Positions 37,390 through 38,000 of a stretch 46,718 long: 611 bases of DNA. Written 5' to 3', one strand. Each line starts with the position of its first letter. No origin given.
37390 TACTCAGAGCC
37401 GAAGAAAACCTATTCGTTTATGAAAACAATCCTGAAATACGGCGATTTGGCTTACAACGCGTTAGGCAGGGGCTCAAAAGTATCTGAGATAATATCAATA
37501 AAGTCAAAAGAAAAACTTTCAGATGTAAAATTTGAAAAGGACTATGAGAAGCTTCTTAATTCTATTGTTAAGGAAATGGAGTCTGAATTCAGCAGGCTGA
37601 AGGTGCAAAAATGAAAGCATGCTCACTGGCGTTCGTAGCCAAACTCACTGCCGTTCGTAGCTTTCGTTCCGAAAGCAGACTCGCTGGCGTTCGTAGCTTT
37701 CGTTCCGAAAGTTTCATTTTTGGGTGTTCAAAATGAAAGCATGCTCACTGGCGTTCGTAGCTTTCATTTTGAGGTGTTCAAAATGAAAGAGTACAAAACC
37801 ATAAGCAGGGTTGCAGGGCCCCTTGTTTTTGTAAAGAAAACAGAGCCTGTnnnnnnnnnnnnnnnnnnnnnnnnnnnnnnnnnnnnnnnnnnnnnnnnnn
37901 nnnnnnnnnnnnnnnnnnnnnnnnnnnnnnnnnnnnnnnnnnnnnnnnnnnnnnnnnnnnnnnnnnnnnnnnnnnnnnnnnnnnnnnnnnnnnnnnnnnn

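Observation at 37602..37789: Two tandem repeat-element modules wedged into the atpA/atpB ATGA junction, spanned by a chain of ATGA-coupled micro-ORFs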

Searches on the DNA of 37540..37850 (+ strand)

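Call 44: search_rna_families(source=window, start=37540, end=37850, threshold=evalue, max_evalue=10)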
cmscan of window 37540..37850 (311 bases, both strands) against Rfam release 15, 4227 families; matches with E-value up to 10: 6.
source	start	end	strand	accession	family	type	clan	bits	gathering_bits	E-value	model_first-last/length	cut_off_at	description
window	37721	37780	+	RF04269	mir-373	Gene; miRNA;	-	19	69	0.4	1-69/69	no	mir-373 microRNA precursor family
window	37710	37816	+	RF02511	PYLIS_4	Cis-reg;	-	17.8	50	2.4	1-100/100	no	Pyrrolysine insertion sequence TetR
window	37708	37803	-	RF01005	MIR530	Gene; miRNA;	-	17.7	85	0.6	40-135/172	no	MIR530 microRNA precursor family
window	37711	37789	+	RF03287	mir-5904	Gene; miRNA;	-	14.2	73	5.4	1-84/84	no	mir-5904 microRNA precursor family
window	37759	37791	-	RF03765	mir-2059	Gene; miRNA;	-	13.3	90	9.9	1-68/68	no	mir-2059 microRNA precursor family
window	37618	37750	+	RF02174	SMAD5-AS1_2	Gene; lncRNA;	-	12.8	50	0.54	1-129/129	no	SMAD5 antisense RNA 1 conserved region 2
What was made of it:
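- On Any Rfam RNA family: A lenient scan of 37540-37850 gave only chance-level miRNA-type hits far below threshold (call 44).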

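Call 50: search_dna_similar(query=window:37600-37795:+, collection=phages, mode=distant, max_evalue=1)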
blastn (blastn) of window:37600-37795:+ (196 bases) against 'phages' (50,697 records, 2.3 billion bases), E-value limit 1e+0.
Records with a match: 1; places in all: 1; records where one place covers at least 80% of the query: 0.
Best place of each record, by identity: 80-90% 1.
By first word of the organism name: Escherichia 1.
By host as written in the record: Escherichia coli H8 1.
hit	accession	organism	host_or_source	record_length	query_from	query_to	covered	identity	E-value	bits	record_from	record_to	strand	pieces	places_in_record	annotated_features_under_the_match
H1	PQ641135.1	Escherichia phage HHU8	Escherichia coli H8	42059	76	117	21%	81.4%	6e-1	39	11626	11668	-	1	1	tail protein A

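Call 51: search_dna_similar(query=window:37600-37795:+, collection=plasmids, mode=distant, max_evalue=1)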
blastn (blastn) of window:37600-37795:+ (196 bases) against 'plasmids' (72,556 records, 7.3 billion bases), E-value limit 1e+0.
No match.
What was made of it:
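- Tried and rejected: BLAST against phage and plasmid collections (calls 50, 51).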

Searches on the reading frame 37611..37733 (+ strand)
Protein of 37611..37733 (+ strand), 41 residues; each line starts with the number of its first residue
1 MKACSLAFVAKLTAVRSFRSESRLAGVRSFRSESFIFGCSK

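Call 23: find_homologous_proteins(query=window:37611-37733:+, max_evalue=10)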
Query seq(41 aa): no candidate shares three 5-residue words with the query. No homologue found.
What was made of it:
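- No homologous protein was found among 5.8 billion sequences (call 23).
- Tried and rejected: Protein search with the 41-aa micro-ORF (call 23).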
